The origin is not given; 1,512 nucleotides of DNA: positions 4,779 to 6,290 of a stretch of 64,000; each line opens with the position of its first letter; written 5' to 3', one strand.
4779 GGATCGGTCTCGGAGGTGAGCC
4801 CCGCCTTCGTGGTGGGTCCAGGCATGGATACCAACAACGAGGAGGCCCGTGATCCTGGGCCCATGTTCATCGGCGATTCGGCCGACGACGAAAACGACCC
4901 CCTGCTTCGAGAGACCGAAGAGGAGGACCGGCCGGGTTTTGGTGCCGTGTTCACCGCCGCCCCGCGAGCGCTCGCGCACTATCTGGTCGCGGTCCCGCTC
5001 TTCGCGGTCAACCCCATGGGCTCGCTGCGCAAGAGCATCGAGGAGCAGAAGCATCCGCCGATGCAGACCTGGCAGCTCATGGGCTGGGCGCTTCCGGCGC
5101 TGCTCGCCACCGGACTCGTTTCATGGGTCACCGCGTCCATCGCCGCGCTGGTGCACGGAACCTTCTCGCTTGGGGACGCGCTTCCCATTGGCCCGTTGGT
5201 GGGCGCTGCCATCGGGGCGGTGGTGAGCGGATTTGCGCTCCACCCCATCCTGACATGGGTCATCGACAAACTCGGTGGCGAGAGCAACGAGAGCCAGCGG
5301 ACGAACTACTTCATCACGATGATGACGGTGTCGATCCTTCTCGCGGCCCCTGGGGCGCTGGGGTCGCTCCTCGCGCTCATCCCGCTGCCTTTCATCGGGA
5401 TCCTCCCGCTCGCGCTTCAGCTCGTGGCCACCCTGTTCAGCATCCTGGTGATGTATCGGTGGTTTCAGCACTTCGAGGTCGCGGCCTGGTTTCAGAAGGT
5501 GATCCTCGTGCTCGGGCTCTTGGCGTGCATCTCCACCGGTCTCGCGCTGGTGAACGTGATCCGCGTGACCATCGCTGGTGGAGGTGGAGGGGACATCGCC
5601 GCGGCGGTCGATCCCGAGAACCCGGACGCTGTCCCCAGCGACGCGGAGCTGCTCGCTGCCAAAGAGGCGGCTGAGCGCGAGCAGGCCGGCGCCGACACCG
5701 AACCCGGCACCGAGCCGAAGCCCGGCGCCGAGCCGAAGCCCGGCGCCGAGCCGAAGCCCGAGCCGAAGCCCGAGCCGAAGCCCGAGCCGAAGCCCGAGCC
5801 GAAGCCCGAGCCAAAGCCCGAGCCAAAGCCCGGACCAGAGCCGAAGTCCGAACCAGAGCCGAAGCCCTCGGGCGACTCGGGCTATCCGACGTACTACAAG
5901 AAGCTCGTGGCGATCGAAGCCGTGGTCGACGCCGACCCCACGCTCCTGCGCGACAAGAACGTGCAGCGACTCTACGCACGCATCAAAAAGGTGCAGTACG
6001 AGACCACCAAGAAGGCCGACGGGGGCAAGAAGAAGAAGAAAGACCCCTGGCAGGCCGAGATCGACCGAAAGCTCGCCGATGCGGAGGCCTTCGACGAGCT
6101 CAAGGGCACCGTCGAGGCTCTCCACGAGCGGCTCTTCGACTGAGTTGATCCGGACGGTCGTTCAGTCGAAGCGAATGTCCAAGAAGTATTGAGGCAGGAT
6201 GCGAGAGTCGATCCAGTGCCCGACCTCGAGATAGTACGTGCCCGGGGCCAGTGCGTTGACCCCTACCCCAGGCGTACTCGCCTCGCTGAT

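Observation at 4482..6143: Unusual FHA – polytopic membrane – (EPKP)n repeat – Lys-rich tail architecture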

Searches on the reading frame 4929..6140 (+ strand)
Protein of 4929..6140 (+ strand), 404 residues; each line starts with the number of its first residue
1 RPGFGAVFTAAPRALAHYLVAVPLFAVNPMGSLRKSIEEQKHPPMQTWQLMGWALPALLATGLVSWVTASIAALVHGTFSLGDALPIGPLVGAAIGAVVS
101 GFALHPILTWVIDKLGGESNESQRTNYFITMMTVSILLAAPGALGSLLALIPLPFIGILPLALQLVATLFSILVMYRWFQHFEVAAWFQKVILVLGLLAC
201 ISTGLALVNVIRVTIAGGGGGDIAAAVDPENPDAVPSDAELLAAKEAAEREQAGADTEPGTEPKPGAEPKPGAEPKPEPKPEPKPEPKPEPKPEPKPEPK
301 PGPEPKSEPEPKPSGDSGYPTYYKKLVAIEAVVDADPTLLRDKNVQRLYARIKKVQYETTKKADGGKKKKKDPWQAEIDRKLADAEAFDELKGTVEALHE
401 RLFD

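Call 44: predict_structure(alignment_id=A4)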
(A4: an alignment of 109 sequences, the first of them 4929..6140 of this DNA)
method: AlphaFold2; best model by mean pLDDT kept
length: 404 residues; sequences in the alignment: 109
mean_pLDDT: 86.3   pTM: 0.61
mean pLDDT of the five models: 86.3, 85.7, 85.7, 85.4, 84.3
residues with pLDDT >= 90: 273; 70-90: 42; 50-70: 72; < 50: 17
segments of 3 or more residues with pLDDT < 50: 256-264, 266-268
pLDDT, mean of each block of 10 residues (from residue 1): 81 97 98 98 97 98 96 96 95 97 97 98 98 97 94 90 94 98 98 97 92 79 54 61 81 53 49 59 67 68 58 67 96 97 98 97 74 89 96 98 95
secondary structure, 60 per line:
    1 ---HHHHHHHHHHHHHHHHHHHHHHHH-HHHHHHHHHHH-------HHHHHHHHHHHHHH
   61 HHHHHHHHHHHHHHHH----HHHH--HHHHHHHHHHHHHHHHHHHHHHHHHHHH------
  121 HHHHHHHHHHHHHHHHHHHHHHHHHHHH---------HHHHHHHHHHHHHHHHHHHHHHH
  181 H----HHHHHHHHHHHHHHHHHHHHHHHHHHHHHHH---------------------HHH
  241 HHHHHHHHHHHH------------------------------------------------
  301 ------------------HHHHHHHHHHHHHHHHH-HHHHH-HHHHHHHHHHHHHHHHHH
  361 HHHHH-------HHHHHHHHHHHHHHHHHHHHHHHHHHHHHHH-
elements in order: H4-27 H29-39 H47-76 H81-84 H87-114 H121-148 H158-181 H186-216 H238-252 H319-335 H337-341 H343-365 H373-403

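Call 47: search_solved_structures(query=A4, max_evalue=1)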
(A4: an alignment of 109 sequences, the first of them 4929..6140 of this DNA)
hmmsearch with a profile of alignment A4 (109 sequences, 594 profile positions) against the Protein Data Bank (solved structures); distinct sequences matched with E-value up to 1: 60.
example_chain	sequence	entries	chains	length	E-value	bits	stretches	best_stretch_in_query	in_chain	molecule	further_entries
1uht_A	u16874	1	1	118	6.9e-13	51.4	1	24-90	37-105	expressed protein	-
3gqs_A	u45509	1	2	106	2e-12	49.9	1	23-95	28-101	Adenylate cyclase-like protein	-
2fez_A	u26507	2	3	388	2.4e-12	49.7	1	6-92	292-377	Probable regulatory protein embR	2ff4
5a8i_A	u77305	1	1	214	4.6e-12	48.7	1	25-87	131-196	ARNA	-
8s05_C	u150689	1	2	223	5.4e-12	48.5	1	25-86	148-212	Conserved protein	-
3po8_A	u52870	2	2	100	1.1e-10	44.1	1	3-89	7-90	Putative uncharacterized protein TB39.8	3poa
2lc1_A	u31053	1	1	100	1.2e-10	44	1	3-89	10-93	Putative uncharacterized protein TB39.8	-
3oun_A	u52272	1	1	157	4.6e-10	42.1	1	3-88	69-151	Putative uncharacterized protein TB39.8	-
2aff_A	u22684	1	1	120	2.1e-08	36.6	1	23-92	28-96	Antigen KI-67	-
1r21_A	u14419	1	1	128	2.5e-08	36.3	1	23-92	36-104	Antigen Ki-67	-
6i2q_B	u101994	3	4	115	9.5e-08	34.4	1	30-90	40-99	Glycogen accumulation regulator GarA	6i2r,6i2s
4jon_A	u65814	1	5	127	1.2e-07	34.2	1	13-104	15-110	Centrosomal protein of 170 kDa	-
8p5r_G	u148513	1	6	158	2e-07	33.4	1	30-90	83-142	Glycogen accumulation regulator GarA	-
2kkl_A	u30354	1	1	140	4.8e-07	32.1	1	30-90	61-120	Uncharacterized protein Mb1858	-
1mzk_A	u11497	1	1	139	6.1e-07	31.8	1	25-75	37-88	KINASE ASSOCIATED PROTEIN PHOSPHATASE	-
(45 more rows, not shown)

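Call 81: fold_search(model_id=the predicted structure, library=pdb)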
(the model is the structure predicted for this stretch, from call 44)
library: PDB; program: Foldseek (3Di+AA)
matches with E <= 10: 267; with E <= 0.001: 0
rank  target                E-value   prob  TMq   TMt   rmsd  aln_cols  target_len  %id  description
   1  7tmw_R                5.8e-01  0.33  0.19  0.16  18.5       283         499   13  Cryo-EM structure of the relaxin receptor RXFP1 in complex with heterotrimeric Gs (released 2023-02-15)
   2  8y01_R                1.1e+00  0.21  0.16  0.20  20.8       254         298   13  Cryo-EM structure of Medium-wave-sensitive opsin 1 (released 2025-02-12)
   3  9cc4_C                1.1e+00  0.13  0.14  0.22  17.2       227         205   11  Crystal structure of Z4 c3ii (released 2025-06-25)
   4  5i6r                  1.6e+00  0.06  0.12  0.12  51.3       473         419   10  Crystal Structure of srGAP2 F-BARx WT Form-1 (released 2017-08-30)
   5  6adc_A                1.7e+00  0.11  0.14  0.13  17.7       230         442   13  Crystal structure of the E148A mutant CLC-ec1 in the presence of 50mM bromoacetate (released 2019-08-28)
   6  8wc8_R                1.7e+00  0.25  0.20  0.27  13.8       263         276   11  Cryo-EM structure of the ZH8651-bound hTAAR1-Gs complex (released 2023-12-27)
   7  8w8q_C                1.8e+00  0.16  0.18  0.23  14.9       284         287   10  Cryo-EM structure of the GPR101-Gs complex (released 2024-01-03)
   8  5m8a                  1.9e+00  0.28  0.18  0.16   7.1       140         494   17  Crystal structure of Eremococcus coleocola manganese transporter mutant E129A (released 2017-01-11)
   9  4dx0_A                1.9e+00  0.10  0.13  0.18  17.5       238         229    8  Structure of the 14-3-3/PMA2 complex stabilized by a pyrazole derivative (released 2012-05-30)
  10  8tpr_A                1.9e+00  0.08  0.14  0.11  20.2       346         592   11  nhTMEM16 A444P mutant in lipid nanodiscs with MSP1E3 scaffold protein in the presence of Ca2+ (short TM6) (released 2024-05-08)
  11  5m8j                  2.0e+00  0.28  0.18  0.16   7.1       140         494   17  Crystal structure of Eremococcus coleocola manganese transporter mutant H236A (released 2017-01-11)
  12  6h2f_C                2.0e+00  0.08  0.11  0.13  36.7       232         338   14  Structure of the pre-pore AhlB of the tripartite alpha-pore forming toxin, AHL, from Aeromonas hydrophila. (released 2019-07-10)
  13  8fmz_A                2.1e+00  0.16  0.17  0.22  13.9       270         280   11  Neurotensin receptor allosterism revealed in complex with a biased allosteric modulator (released 2023-03-29)
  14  8w1z_A                2.2e+00  0.16  0.15  0.11  19.5       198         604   13  Structure of a LGR dimer from Caenorhabditis elegans in apo state (released 2025-12-24)
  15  9lz2_R                2.2e+00  0.11  0.14  0.19  21.2       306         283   10  Cryo-EM structure of PTH1R(V2RC)-beta-arrestin1 complex (released 2026-03-11)
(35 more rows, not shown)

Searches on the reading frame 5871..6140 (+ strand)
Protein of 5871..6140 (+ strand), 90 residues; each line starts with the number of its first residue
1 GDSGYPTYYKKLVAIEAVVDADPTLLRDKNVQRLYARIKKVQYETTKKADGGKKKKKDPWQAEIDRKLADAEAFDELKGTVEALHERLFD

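Call 11: search_protein_families(library=pfam, proteins=[window:5871-6140:+], max_evalue=10)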
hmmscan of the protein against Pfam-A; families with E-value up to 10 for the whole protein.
window:5871-6140:+ (90 aa): 2 families
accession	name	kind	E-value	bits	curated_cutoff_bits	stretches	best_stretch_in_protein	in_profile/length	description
PF03271.22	EB1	-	0.081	13.7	27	1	8-43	8-40/41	EB1-like C-terminal motif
PF08663.15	HalX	-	0.12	13.3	23.2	1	65-88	27-51/68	HalX domain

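Call 62: find_homologous_proteins(query=A7, max_evalue=0.001)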
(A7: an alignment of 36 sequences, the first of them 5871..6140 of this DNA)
Query A7 (36 sequences): 1184 candidates shared short words with the query, none scored E <= 0.001.
